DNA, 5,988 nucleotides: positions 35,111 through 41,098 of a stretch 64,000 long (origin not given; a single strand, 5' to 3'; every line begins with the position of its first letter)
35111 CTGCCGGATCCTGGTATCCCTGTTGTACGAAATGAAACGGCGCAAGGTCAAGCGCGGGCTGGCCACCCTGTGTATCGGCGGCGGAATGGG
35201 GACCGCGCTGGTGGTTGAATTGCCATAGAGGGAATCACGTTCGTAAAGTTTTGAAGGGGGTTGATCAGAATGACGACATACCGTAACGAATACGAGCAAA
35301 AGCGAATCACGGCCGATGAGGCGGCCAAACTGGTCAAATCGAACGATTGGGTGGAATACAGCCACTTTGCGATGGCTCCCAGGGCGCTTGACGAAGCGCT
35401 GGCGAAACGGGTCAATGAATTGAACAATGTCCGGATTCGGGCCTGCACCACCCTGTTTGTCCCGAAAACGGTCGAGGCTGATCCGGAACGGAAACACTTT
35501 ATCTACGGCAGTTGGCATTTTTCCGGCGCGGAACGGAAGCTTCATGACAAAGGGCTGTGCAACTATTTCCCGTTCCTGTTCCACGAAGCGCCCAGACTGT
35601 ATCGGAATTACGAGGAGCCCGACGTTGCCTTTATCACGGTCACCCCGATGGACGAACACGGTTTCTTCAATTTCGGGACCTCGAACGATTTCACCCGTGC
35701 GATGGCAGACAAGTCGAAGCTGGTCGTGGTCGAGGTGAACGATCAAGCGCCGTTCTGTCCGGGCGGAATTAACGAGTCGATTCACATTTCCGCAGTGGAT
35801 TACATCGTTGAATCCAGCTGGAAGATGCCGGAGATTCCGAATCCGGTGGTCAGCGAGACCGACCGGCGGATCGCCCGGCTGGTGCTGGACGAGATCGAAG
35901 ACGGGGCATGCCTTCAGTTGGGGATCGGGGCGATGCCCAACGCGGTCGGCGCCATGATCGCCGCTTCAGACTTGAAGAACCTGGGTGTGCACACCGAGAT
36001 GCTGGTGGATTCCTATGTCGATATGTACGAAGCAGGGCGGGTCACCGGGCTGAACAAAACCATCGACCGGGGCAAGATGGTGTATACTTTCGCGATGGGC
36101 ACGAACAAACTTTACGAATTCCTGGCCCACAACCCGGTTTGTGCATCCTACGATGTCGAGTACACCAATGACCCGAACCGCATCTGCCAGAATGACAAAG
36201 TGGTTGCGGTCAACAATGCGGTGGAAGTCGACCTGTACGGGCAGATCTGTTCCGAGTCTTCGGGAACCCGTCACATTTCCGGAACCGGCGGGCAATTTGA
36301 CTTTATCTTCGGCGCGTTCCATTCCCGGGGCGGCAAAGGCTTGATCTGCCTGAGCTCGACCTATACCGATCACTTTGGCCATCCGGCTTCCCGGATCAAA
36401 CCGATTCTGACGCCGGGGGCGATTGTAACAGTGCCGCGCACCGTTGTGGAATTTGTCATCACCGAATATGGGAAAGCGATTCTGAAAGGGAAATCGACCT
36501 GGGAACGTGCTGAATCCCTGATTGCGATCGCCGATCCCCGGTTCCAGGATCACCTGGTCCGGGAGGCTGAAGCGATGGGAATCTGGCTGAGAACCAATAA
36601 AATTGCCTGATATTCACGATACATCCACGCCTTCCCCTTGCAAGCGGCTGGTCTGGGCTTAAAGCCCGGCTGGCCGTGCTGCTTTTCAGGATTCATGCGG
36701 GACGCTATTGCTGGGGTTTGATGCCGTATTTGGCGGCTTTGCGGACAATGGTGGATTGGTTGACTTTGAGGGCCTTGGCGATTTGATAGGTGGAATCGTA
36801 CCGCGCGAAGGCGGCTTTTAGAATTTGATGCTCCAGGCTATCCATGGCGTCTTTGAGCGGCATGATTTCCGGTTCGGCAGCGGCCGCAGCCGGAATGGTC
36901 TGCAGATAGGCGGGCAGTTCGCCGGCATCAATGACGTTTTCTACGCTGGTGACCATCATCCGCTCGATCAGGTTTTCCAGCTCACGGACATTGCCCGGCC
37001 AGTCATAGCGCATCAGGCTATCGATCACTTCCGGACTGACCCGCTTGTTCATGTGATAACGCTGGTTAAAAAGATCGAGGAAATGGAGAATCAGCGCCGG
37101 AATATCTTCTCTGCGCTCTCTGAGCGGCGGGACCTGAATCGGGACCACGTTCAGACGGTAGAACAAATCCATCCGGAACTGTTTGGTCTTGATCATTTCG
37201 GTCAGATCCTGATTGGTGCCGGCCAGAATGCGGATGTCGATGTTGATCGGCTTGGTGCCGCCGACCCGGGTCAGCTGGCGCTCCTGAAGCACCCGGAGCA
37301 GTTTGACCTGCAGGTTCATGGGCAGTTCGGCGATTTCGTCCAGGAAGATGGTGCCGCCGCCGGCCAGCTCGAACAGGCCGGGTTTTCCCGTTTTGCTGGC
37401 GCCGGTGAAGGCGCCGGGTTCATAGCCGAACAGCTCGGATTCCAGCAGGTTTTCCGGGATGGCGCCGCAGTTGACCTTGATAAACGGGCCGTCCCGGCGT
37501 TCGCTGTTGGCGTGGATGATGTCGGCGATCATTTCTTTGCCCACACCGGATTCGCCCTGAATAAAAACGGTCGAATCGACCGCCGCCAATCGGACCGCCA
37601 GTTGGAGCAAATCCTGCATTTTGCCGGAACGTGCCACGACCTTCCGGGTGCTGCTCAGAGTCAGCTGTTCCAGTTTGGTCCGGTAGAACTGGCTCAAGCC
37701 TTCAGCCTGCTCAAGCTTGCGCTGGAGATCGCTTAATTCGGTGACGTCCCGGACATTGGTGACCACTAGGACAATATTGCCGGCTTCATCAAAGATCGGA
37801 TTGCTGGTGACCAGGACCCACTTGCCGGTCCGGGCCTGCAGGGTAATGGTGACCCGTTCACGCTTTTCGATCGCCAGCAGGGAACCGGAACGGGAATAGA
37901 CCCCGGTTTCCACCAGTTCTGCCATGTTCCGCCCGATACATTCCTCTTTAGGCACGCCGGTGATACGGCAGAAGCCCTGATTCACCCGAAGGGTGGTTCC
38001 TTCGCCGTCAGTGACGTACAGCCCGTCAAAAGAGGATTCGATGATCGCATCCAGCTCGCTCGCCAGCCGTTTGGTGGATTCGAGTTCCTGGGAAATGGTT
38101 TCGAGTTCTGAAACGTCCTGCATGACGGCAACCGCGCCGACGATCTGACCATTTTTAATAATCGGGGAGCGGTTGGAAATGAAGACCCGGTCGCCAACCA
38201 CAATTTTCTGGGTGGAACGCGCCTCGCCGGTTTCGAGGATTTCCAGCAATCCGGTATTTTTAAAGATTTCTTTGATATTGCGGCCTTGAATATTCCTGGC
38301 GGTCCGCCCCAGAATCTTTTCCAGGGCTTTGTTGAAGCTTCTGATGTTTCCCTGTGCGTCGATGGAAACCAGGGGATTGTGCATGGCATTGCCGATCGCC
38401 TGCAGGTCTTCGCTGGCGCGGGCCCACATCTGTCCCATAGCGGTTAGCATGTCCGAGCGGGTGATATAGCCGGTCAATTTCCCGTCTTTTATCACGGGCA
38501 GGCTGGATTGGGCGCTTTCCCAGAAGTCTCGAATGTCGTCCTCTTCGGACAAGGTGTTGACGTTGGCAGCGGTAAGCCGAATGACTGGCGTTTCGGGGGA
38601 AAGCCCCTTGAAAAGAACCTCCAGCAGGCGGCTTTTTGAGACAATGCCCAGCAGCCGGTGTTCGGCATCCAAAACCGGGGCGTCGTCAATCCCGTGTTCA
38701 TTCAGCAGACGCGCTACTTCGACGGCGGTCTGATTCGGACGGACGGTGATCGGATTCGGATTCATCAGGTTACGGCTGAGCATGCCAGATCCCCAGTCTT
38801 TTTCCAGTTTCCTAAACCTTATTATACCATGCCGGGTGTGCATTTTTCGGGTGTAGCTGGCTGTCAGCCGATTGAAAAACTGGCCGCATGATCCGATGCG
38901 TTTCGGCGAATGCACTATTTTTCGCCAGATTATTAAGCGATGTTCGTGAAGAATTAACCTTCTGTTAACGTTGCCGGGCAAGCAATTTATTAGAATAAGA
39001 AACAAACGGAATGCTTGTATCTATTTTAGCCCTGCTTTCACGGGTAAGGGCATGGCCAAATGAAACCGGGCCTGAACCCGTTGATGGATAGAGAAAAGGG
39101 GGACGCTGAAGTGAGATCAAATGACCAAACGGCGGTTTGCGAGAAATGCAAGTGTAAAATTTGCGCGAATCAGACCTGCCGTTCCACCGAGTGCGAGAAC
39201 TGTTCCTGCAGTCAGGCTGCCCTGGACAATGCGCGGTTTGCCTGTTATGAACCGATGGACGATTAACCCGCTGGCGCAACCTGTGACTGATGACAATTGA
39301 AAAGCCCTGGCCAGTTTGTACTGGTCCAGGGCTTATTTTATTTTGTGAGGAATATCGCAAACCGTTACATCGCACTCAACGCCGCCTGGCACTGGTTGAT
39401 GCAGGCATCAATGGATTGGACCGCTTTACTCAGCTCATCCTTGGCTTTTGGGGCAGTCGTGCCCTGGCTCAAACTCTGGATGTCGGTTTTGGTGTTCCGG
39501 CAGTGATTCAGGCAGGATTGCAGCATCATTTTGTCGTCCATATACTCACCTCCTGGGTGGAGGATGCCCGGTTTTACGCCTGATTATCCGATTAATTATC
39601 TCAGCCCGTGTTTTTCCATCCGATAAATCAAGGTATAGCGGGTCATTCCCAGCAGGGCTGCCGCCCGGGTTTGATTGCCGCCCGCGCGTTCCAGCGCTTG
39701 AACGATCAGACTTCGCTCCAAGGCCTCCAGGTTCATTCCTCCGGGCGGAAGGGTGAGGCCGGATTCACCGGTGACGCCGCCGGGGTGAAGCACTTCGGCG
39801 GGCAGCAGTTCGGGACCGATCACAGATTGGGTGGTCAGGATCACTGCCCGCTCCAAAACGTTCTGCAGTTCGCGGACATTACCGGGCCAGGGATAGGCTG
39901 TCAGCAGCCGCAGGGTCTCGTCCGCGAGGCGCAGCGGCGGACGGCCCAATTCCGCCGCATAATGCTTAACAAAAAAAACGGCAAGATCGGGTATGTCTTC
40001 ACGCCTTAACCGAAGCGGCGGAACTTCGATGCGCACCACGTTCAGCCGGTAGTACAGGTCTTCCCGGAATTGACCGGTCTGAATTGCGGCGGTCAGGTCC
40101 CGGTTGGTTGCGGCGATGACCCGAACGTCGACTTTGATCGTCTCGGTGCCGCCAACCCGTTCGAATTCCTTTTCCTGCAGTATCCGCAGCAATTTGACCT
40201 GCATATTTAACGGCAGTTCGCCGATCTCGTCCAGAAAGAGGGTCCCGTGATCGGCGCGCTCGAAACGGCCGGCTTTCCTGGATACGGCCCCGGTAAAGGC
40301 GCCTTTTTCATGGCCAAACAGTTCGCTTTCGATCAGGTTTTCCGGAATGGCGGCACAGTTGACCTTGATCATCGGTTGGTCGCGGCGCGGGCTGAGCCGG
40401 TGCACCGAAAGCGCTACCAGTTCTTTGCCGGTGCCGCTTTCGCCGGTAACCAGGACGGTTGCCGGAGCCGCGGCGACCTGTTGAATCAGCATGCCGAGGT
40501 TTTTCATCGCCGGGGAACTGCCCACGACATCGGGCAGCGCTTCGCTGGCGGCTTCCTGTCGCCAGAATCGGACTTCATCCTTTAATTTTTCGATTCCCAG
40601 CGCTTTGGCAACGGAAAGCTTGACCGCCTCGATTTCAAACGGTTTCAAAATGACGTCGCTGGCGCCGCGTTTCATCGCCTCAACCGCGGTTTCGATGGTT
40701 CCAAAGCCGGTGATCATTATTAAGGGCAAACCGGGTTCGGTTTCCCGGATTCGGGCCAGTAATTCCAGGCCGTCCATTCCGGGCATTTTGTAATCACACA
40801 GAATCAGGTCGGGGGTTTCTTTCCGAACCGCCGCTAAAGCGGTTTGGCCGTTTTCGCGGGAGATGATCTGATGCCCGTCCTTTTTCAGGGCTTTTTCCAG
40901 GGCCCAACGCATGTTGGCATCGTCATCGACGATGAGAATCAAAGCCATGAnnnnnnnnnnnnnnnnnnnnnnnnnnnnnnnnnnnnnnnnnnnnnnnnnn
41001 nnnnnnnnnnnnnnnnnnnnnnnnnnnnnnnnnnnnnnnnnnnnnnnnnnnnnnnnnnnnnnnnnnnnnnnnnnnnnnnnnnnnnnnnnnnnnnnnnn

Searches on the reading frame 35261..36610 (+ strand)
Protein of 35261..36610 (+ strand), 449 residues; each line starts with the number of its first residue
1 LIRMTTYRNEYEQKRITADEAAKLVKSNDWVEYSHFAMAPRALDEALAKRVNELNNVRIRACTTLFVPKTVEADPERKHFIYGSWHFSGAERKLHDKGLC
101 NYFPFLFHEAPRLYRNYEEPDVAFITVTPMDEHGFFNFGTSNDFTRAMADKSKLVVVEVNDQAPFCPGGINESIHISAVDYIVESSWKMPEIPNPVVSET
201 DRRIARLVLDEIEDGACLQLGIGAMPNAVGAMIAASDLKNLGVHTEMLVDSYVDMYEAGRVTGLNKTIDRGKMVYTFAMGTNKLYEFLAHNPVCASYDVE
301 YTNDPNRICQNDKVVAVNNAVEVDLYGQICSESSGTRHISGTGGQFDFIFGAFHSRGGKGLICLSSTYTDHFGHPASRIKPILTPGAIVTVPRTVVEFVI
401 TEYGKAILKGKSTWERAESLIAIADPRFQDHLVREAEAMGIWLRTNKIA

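Call 33: search_protein_families(library=ncbifam, proteins=[window:35261-36610:+], max_evalue=1e-10)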
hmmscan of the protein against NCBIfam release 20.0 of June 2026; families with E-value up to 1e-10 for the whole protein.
window:35261-36610:+ (449 aa): 4 families
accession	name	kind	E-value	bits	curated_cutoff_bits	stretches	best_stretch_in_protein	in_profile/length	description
TIGR03948.1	butyr_acet_CoA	equivalog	8.1e-168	558.8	674.8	1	7-447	2-445/445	butyryl-CoA:acetate CoA-transferase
TIGR03458.1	YgfH_subfam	subfamily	1.4e-27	96.6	658.7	1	216-434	253-457/489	succinate CoA transferase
NF053666.1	BtrAceCoATfers1341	equivalog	5.1e-24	85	740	1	217-433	253-456/492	butyryl-CoA:acetate CoA transferase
NF053853.1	ScActCoATferScpC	equivalog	4.1e-21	75.3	500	1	217-433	258-460/493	succinyl-CoA:acetate CoA-transferase ScpC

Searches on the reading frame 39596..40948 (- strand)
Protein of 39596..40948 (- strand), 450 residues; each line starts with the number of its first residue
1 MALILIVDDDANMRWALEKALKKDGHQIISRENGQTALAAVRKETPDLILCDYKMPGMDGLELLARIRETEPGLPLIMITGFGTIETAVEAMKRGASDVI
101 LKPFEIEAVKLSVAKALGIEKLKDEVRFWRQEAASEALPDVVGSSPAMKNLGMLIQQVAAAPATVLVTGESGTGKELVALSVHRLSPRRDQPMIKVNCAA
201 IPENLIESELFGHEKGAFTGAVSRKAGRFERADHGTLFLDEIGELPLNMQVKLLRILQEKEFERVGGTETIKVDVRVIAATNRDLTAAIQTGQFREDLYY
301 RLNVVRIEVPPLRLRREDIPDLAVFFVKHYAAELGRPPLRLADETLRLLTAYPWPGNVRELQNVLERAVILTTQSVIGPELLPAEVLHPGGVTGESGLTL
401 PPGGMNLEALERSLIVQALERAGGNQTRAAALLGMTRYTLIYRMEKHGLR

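Call 19: search_protein_families(library=pfam, proteins=[window:39596-40948:-], max_evalue=0.00001)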
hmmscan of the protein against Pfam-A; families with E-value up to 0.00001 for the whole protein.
window:39596-40948:- (450 aa): 6 families
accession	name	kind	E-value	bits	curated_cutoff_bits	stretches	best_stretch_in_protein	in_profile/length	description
PF00158.32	Sigma54_activat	-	1.1e-75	253.3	20.2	1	142-308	2-168/168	Sigma-54 interaction domain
PF00072.30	Response_reg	-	8.3e-31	106.9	30.2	1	4-110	1-107/111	Response regulator receiver domain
PF25601.1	AAA_lid_14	-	1.2e-24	86.4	27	1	313-388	1-76/87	AAA+ ATPase lid domain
PF14532.12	Sigma54_activ_2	-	7e-22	78.6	25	1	142-312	1-138/138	Sigma-54 interaction domain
PF02954.25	HTH_8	-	1.1e-14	54.3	22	1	407-446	2-41/42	Bacterial regulatory protein, Fis family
PF07728.20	AAA_5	-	4.2e-08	33.7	22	1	165-283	2-123/139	AAA domain (dynein-related subfamily)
